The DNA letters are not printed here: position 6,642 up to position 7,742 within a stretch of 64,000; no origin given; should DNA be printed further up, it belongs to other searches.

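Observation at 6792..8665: Output-less tandem receiver protein (REC + pseudo-REC) coupled to a short glutamyl-tRNA reductase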

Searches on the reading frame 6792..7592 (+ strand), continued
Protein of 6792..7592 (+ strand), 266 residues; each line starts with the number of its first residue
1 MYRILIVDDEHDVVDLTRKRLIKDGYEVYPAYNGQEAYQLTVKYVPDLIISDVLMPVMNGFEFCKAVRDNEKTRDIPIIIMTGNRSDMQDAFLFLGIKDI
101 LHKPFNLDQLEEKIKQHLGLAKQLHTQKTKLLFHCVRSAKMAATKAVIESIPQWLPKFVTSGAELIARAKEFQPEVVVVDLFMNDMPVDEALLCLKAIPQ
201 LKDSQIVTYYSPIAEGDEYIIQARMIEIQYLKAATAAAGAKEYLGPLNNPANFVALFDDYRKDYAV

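Call 15: find_encoding_contigs(protein=P0020, flank=8000, max_places=3)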
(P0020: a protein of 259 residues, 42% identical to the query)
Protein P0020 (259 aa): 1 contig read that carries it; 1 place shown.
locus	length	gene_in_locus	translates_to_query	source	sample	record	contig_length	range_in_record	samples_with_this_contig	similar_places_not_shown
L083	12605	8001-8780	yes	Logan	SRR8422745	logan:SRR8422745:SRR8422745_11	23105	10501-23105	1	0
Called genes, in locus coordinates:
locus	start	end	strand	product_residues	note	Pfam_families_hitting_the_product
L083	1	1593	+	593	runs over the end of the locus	PF00890:FAD_binding_2, PF07992:Pyr_redox_2 (faint), PF02910:Succ_DH_flav_C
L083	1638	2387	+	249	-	PF13085:Fer2_3, PF13183:Fer4_8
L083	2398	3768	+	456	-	PF04055:Radical_SAM, PF06969:HemN_C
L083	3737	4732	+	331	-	PF01208:URO-D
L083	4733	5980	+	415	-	PF01266:DAO (faint), PF01593:Amino_oxidase, PF13450:NAD_binding_8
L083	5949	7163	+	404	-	PF03453:MoeA_N, PF00994:MoCF_biosynth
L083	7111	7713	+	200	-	PF12804:NTP_transf_3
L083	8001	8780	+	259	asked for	PF00072:Response_reg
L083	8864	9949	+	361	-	PF05201:GlutR_N, PF01488:Shikimate_DH, PF03807:F420_oxidored (faint)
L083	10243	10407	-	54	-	-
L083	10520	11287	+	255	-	PF00119:ATP-synt_A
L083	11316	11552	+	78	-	PF00137:ATP-synt_C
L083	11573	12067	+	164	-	PF00430:ATP-synt_B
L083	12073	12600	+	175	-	PF00213:OSCP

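Call 16: find_encoding_contigs(protein=P0015, flank=8000, max_places=3)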
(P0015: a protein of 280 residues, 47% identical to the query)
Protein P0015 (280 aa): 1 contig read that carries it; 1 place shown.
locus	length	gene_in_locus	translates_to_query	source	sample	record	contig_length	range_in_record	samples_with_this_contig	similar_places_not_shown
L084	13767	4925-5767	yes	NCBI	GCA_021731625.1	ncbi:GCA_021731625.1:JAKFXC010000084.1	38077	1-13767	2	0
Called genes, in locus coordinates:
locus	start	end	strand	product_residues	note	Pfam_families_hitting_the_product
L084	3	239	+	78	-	?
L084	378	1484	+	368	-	PF03453:MoeA_N, PF00994:MoCF_biosynth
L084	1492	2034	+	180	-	PF12804:NTP_transf_3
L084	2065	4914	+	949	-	-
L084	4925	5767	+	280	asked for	PF00072:Response_reg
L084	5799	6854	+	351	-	PF05201:GlutR_N, PF01488:Shikimate_DH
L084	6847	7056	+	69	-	PF09527:ATPase_gene1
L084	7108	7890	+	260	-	PF00119:ATP-synt_A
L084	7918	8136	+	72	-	PF00137:ATP-synt_C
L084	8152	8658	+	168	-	PF00430:ATP-synt_B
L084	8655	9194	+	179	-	PF00213:OSCP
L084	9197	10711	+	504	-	PF02874:ATP-synt_ab_N, PF00006:ATP-synt_ab, PF00306:ATP-synt_ab_C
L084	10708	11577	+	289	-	PF00231:ATP-synt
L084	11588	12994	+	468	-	PF02874:ATP-synt_ab_N, PF00006:ATP-synt_ab, PF22919:ATP-synt_VA_C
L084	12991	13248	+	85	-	PF02823:ATP-synt_DE_N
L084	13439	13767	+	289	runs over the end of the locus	PF03130:HEAT_PBS (faint), PF13646:HEAT_2, PF02985:HEAT (faint), PF13646:HEAT_2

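Call 19: find_encoding_contigs(protein=P0027, flank=6000, max_places=2)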
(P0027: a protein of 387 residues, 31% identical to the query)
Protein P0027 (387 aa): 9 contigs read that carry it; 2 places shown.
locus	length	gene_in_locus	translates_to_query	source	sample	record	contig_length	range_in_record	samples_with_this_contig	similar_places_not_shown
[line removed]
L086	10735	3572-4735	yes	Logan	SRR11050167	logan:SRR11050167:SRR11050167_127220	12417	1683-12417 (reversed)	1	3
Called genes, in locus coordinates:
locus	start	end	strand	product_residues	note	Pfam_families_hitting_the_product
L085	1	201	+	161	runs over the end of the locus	-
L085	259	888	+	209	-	PF14512:TM1586_NiRdase (weak), PF00881:Nitroreductase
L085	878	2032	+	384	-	PF00933:Glyco_hydro_3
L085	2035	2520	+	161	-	PF06172:Cupin_5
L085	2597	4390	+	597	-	PF02554:CstA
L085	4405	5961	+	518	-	-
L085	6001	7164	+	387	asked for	PF00072:Response_reg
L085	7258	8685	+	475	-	PF01554:MatE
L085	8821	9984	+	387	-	PF20706:GT4-conflict, PF13439:Glyco_transf_4, PF13579:Glyco_trans_4_4, PF08323:Glyco_transf_5, PF00534:Glycos_transf_1, PF13692:Glyco_trans_1_4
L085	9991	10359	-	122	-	-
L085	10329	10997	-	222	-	-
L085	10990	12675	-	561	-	PF06068:TIP49 (faint), PF00004:AAA, PF17862:AAA_lid_3, PF01434:Peptidase_M41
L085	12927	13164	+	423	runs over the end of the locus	PF03952:Enolase_N, PF00113:Enolase_C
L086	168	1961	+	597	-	PF02554:CstA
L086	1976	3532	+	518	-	-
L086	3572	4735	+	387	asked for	PF00072:Response_reg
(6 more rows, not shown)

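Call 20: find_encoding_contigs(protein=P0036, flank=6000, max_places=2)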
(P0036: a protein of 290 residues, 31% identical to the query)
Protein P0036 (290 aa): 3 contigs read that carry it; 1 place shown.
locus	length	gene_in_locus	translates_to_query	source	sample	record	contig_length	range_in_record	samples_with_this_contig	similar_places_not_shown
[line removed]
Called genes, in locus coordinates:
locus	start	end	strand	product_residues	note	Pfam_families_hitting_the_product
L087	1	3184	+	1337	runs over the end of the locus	PF02743:dCache_1, PF13426:PAS_9, PF00989:PAS, PF08448:PAS_4, PF13426:PAS_9, PF08447:PAS_3, PF00989:PAS, PF08447:PAS_3, +8 more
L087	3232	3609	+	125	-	PF00571:CBS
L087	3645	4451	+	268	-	PF00072:Response_reg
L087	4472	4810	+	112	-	-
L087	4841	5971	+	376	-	PF00072:Response_reg, PF00563:EAL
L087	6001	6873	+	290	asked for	PF00072:Response_reg, PF23198:PDE8A_N (faint)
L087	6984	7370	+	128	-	PF00072:Response_reg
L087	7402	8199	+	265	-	PF02405:MlaE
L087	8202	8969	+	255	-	PF00005:ABC_tran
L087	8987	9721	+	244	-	PF02470:MlaD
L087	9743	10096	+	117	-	-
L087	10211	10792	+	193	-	PF00856:SET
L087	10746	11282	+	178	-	PF00588:SpoU_methylase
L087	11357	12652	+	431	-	PF00571:CBS, PF00512:HisKA (faint), PF02518:HATPase_c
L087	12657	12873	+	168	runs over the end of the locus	PF00072:Response_reg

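Call 26: predict_structure(alignment_id=A1)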
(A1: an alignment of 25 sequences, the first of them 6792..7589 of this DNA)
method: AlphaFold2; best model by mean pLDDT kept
length: 266 residues; sequences in the alignment: 25
mean_pLDDT: 88.3   pTM: 0.56
mean pLDDT of the five models: 88.3, 88.3, 88.2, 86.3, 85.7
residues with pLDDT >= 90: 146; 70-90: 102; 50-70: 16; < 50: 2
segments of 3 or more residues with pLDDT < 50: none
pLDDT, mean of each block of 10 residues (from residue 1): 90 89 91 95 94 88 93 90 74 86 84 80 66 93 90 91 96 96 94 96 95 79 91 96 91 86 62
secondary structure, 60 per line:
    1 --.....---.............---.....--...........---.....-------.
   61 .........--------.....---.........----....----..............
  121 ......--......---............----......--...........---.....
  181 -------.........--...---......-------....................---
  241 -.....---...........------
elements in order: E3-7 H11-23 E27-31 H34-44 E48-52 H60-69 E78-82 H86-94 E99-102 H107-126 E129-134 H138-149 E154-159 H162-172 E176-180 H188-196 E205-210 H218-237 E242-246 H250-260
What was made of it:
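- On Receiver domain (PF00072, CheY-like) - N-terminal domain of REC-X: AF2 gives strands E3-7, E27-31, E48-52, E78-82 and E99-102 with intervening helices (call 26).
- Checked: AlphaFold2 predicts it as a second (beta-alpha)5 domain, with mean pLDDT 88 (call 26).
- The AF2 pTM of 0.56 leaves the domain-domain packing undefined (call 26), so the PleD-like re-packing step is an analogy.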

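Call 30: find_related_loci(query=A1, collection=metagenome_contigs, flank=5000)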
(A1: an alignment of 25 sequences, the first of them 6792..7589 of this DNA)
Query A1 (266 aa) in metagenome_contigs; peptide patterns used: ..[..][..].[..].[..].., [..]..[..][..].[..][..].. (x = any residue, [..] = any of these).
600 stretches matched a pattern (row limit reached: there are more); 548 encode a relative of the query (tblastn E <= 1e-3); the best 80 are kept; 80 distinct loci.
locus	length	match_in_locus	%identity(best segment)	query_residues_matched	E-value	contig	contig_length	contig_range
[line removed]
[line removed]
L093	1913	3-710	40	27-264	2e-60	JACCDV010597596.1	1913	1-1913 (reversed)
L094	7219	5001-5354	40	2-118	3e-24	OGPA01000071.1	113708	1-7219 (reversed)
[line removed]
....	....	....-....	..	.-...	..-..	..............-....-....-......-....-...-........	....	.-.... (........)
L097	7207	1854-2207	40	2-118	4e-24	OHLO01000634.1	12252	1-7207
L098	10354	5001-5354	40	2-118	4e-24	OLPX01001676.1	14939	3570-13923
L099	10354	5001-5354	40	2-118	4e-24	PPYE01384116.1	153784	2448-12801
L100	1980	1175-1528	40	2-118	3e-24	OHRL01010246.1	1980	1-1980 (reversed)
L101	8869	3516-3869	40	2-118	4e-24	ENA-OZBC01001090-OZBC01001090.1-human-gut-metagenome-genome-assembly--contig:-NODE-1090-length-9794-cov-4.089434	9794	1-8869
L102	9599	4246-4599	40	2-118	4e-24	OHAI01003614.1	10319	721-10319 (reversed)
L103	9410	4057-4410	40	2-118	4e-24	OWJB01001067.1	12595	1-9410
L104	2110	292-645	40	2-118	3e-24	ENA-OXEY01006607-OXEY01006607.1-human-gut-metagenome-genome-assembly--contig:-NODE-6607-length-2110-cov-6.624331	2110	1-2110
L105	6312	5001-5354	40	2-118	4e-24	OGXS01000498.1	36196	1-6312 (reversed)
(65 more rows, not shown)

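Call 31: fold_search(model_id=the predicted structure, library=pdb)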
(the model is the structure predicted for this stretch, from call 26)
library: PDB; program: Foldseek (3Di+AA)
matches with E <= 10: 1766; with E <= 0.001: 554
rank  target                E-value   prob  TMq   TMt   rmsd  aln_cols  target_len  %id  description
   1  9g85_B                1.5e-15  1.00  0.38  0.23  16.5       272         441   20  Structure of Response regulator PleD in complex with c-diGMP and ppGpp (released 2025-08-06)
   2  1w25_A                2.0e-15  1.00  0.44  0.26  16.1       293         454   19  Response regulator PleD in complex with c-diGMP (released 2004-11-18)
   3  9g85_D                2.5e-15  1.00  0.41  0.25  15.3       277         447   19  Structure of Response regulator PleD in complex with c-diGMP and ppGpp (released 2025-08-06)
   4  9g85_A                2.7e-15  1.00  0.37  0.23  16.4       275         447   20  Structure of Response regulator PleD in complex with c-diGMP and ppGpp (released 2025-08-06)
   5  2v0n_A                4.3e-15  1.00  0.43  0.25  15.8       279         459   20  ACTIVATED RESPONSE REGULATOR PLED IN COMPLEX WITH C-DIGMP AND GTP- ALPHA-S (released 2007-08-21)
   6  2wb4_A                5.2e-15  1.00  0.39  0.23  16.9       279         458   21  activated diguanylate cyclase PleD in complex with c-di-GMP (released 2010-04-21)
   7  2wb4_B                6.2e-15  1.00  0.43  0.26  15.9       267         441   21  activated diguanylate cyclase PleD in complex with c-di-GMP (released 2010-04-21)
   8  9g86_A                7.0e-15  1.00  0.39  0.24  16.1       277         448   19  Structure of Response regulator PleD in complex with c-diGMP and pppGpp (released 2025-08-06)
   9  9g86_B                1.2e-14  1.00  0.37  0.23  16.4       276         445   20  Structure of Response regulator PleD in complex with c-diGMP and pppGpp (released 2025-08-06)
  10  9g85_C                2.0e-14  1.00  0.41  0.25  15.4       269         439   20  Structure of Response regulator PleD in complex with c-diGMP and ppGpp (released 2025-08-06)
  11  9dvt_R                2.3e-09  1.00  0.43  0.48  18.6       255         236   19  Cryo-EM structure of RpaA bound to PkaiBC DNA and the CTD of the alpha subunit of RNAP from the cyanobacterium Synecho (released 2025-10-15)
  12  9dvt_S                3.6e-09  1.00  0.44  0.50  11.1       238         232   19  Cryo-EM structure of RpaA bound to PkaiBC DNA and the CTD of the alpha subunit of RNAP from the cyanobacterium Synecho (released 2025-10-15)
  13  3gl9_B                5.5e-09  1.00  0.43  0.92   1.4       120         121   35  The structure of a histidine kinase-response regulator complex sheds light into two-component signaling and reveals a  (released 2009-10-27)
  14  8fk2_A                6.2e-09  1.00  0.43  0.93   1.3       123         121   35  The N-terminal VicR from Streptococcus mutans (released 2023-10-25)
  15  4ja2                  6.6e-09  1.00  0.43  0.93   1.2       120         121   35  Structural basis of a rationally rewired protein-protein interface (RR468mutant V13P, L14I, I17M and N21V) (released 2013-09-04)
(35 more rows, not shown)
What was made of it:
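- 6792..7157 (+): REC1: canonical phospho-receiver domain (residues 1-122; D8, D9, D52, T82, K103-P104). Foldseek TM 0.9 and rmsd 1.1-1.7 A to RR468, VicR, PhoP and CheY4 receivers (call 31).
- On Receiver domain (PF00072, CheY-like) - N-terminal domain of REC-X: TM about 0.9 and rmsd 1.1-1.7 A to solved receivers (call 31).
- Closest known: PleD REC1-REC2 stem. Same: It is the best structural match over both domains (Foldseek E about 1e-15, 270-290 aligned columns, call 31).
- Checked: The whole model aligns best to the PleD REC1-REC2 tandem over about 270-290 columns, E about 1e-15 (call 31).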

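Call 39: search_protein_families(library=pfam, proteins=[L092:1861-4764:+, L084:2065-4911:+, L081:6759-7769:+], max_evalue=0.01)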
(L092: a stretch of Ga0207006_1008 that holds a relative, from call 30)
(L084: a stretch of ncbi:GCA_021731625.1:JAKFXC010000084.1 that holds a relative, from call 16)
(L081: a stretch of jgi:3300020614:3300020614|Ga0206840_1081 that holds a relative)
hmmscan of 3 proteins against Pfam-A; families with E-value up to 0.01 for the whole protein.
L092:1861-4764:+ (968 aa): 0 families

L084:2065-4911:+ (949 aa): 0 families

L081:6759-7769:+ (337 aa): 1 family
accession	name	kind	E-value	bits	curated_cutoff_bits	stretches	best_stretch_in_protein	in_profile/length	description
PF01436.27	NHL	-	0.00033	21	20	0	307-330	3-26/28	NHL repeat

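Call 69: list_cluster_members(proteins=[P0001, P0121, P0006])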
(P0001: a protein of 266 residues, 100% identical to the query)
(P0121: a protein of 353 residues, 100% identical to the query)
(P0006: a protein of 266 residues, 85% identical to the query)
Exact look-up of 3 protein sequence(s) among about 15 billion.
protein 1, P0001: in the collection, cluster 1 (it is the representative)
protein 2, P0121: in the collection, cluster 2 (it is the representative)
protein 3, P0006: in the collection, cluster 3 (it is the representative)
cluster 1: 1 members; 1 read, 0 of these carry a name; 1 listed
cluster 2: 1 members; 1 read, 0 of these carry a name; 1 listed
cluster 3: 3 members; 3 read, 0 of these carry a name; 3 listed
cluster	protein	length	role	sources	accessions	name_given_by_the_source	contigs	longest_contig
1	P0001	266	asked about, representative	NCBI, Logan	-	-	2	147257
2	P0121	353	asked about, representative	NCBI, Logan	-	-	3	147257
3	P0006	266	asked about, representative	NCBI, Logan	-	-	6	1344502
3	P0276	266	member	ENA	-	-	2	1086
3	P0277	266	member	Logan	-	-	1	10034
